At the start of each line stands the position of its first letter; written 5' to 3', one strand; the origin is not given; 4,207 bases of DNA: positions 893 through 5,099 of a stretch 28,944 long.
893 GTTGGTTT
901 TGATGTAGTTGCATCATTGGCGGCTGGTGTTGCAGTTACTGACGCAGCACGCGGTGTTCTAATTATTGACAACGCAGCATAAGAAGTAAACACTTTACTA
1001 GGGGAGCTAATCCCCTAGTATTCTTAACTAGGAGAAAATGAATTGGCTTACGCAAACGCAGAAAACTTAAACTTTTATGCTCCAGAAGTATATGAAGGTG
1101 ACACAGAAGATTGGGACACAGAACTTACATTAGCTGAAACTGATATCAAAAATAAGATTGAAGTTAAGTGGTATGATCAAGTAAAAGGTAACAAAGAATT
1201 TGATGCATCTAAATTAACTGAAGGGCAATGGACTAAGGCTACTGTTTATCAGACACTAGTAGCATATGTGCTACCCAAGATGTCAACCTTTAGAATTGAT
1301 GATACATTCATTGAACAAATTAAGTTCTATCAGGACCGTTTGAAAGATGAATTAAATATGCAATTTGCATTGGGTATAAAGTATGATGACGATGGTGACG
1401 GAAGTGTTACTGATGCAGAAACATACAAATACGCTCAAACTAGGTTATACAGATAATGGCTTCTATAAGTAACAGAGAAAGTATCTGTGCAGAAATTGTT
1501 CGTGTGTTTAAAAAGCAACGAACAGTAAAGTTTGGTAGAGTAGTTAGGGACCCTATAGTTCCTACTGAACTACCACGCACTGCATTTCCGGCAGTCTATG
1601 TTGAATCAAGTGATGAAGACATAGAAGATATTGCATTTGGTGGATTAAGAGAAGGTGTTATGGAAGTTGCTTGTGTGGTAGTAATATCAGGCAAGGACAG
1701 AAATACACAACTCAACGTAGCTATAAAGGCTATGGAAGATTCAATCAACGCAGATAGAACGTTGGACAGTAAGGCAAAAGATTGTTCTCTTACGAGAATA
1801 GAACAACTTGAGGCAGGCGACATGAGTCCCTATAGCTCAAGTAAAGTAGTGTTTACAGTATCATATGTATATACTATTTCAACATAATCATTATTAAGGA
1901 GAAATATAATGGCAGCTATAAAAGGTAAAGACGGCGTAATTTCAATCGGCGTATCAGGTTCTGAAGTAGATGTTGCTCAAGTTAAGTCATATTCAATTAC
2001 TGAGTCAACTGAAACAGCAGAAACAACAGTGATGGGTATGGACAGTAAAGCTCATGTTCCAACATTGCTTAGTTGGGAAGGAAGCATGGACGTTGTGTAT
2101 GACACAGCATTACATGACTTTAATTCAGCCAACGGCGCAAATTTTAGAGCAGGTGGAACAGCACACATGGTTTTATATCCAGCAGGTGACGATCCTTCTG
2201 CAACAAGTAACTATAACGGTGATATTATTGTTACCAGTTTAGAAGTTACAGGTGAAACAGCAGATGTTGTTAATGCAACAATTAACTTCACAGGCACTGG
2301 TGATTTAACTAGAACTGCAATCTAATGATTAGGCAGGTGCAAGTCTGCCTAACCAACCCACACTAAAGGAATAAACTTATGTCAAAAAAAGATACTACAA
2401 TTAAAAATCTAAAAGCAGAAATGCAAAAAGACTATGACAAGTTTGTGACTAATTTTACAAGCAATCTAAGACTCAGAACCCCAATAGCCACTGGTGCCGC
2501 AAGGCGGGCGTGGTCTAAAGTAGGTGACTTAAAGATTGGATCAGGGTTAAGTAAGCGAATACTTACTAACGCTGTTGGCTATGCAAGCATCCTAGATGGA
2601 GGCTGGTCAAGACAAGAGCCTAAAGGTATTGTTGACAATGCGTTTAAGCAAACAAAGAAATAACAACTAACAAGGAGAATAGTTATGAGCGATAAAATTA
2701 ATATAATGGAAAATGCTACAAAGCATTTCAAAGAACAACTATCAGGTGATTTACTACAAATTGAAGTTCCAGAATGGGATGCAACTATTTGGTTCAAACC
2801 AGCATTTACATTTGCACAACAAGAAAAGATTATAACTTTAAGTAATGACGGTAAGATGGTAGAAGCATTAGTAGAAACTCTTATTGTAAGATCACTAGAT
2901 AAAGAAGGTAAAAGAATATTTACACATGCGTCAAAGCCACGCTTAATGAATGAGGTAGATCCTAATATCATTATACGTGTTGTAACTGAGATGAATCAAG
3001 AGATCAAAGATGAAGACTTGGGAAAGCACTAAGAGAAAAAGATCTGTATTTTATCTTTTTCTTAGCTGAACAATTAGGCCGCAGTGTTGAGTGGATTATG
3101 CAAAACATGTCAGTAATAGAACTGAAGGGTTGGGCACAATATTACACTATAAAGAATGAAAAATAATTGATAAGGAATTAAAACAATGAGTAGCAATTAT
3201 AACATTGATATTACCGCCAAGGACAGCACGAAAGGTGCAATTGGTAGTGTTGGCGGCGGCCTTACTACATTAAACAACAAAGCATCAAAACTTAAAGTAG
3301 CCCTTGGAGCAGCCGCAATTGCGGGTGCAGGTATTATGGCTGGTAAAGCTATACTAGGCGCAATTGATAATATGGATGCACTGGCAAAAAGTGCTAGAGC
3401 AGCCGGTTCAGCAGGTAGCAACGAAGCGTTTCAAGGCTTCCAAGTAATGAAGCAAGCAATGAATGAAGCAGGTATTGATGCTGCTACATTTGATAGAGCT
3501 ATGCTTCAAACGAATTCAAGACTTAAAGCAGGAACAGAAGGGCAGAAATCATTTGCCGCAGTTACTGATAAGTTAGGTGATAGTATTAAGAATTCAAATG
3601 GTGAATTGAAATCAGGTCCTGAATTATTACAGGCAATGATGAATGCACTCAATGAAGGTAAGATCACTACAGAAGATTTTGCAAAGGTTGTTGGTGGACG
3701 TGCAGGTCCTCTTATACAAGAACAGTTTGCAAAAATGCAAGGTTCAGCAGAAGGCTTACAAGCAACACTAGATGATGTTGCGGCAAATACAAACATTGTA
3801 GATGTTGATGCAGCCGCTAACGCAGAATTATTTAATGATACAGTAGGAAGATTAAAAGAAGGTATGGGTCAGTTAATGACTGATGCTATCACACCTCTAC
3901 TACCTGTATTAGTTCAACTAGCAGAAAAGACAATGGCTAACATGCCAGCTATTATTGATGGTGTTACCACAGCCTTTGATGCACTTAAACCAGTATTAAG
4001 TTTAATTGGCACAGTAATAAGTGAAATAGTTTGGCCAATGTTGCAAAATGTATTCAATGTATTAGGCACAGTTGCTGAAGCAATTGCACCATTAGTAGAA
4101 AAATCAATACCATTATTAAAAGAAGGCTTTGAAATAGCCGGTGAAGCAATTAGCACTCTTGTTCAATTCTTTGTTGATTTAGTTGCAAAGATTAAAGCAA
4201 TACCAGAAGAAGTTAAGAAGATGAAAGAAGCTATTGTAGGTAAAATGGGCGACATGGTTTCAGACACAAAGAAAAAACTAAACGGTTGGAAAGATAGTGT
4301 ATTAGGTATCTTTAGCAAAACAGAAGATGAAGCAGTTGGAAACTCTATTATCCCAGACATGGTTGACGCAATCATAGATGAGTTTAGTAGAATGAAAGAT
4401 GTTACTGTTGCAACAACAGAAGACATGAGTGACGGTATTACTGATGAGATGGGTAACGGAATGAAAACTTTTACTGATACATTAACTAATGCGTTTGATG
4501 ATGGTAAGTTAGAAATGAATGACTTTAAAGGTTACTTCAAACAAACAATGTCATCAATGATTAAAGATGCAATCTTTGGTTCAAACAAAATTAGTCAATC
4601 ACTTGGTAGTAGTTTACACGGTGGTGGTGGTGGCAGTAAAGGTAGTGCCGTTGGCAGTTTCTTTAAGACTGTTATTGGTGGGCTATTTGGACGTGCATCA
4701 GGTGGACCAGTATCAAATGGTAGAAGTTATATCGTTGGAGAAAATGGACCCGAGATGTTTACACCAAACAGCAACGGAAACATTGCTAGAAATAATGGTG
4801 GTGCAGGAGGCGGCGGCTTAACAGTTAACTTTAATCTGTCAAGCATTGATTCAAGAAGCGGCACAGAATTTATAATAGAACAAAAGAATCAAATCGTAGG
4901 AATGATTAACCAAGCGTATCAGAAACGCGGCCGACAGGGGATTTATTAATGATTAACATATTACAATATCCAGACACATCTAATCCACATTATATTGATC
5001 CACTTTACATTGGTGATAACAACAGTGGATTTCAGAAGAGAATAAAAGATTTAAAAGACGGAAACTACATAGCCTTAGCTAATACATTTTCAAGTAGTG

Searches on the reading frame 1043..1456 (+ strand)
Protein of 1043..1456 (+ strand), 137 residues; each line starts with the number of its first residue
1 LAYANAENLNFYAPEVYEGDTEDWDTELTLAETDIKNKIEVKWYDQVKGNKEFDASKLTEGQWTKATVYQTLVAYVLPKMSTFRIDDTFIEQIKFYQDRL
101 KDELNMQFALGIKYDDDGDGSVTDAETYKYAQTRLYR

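Call 43: search_protein_families(library=pfam, proteins=[window:1043-1456:+], max_evalue=1)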
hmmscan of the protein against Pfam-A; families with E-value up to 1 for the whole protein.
window:1043-1456:+ (137 aa): 1 family
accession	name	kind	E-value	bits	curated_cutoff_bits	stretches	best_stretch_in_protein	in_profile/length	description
PF19081.6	Ig_7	-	0.11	13.2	27.3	1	19-69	9-60/84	Ig-like domain CHU_C associated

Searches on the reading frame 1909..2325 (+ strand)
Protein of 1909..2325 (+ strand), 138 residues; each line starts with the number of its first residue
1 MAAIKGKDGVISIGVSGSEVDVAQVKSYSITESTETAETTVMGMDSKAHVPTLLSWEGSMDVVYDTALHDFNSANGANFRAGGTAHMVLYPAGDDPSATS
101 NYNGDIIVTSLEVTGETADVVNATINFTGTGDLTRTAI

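Call 43: search_protein_families(library=pfam, proteins=[window:1909-2325:+], max_evalue=1)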
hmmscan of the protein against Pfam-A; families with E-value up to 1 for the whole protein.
window:1909-2325:+ (138 aa): 2 families
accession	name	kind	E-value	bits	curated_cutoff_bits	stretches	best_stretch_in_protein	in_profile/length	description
PF06199.17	Phage_tail_2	-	4.5e-05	23.9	23.8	1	4-135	2-132/132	Phage tail tube protein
PF18906.5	Phage_tube_2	-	0.05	13.6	27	1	86-137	89-139/266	Phage tail tube protein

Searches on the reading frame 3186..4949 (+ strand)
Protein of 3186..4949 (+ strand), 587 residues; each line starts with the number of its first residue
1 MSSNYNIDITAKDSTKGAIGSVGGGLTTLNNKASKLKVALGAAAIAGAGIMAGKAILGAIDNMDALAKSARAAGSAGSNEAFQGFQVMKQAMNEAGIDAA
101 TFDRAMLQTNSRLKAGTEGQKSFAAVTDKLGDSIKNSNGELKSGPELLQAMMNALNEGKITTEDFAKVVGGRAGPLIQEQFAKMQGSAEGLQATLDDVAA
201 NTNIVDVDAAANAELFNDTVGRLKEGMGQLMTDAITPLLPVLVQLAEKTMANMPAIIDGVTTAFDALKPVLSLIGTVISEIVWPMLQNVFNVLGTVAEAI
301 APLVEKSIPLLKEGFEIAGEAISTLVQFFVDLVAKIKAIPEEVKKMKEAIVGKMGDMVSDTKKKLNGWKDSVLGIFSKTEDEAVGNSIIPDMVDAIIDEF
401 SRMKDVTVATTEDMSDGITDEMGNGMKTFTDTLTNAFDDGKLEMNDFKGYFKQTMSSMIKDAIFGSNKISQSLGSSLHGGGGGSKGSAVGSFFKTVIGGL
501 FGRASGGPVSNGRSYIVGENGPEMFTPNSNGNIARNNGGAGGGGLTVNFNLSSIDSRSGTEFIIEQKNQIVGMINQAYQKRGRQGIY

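Call 8: search_protein_families(library=pfam, proteins=[window:3186-4949:+], max_evalue=0.01)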
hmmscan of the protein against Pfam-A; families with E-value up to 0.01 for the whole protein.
window:3186-4949:+ (587 aa): 1 family
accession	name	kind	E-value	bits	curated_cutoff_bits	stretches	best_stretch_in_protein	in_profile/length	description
PF20155.4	TMP_3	-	0.0023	18.1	41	0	64-197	50-181/192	Tape measure protein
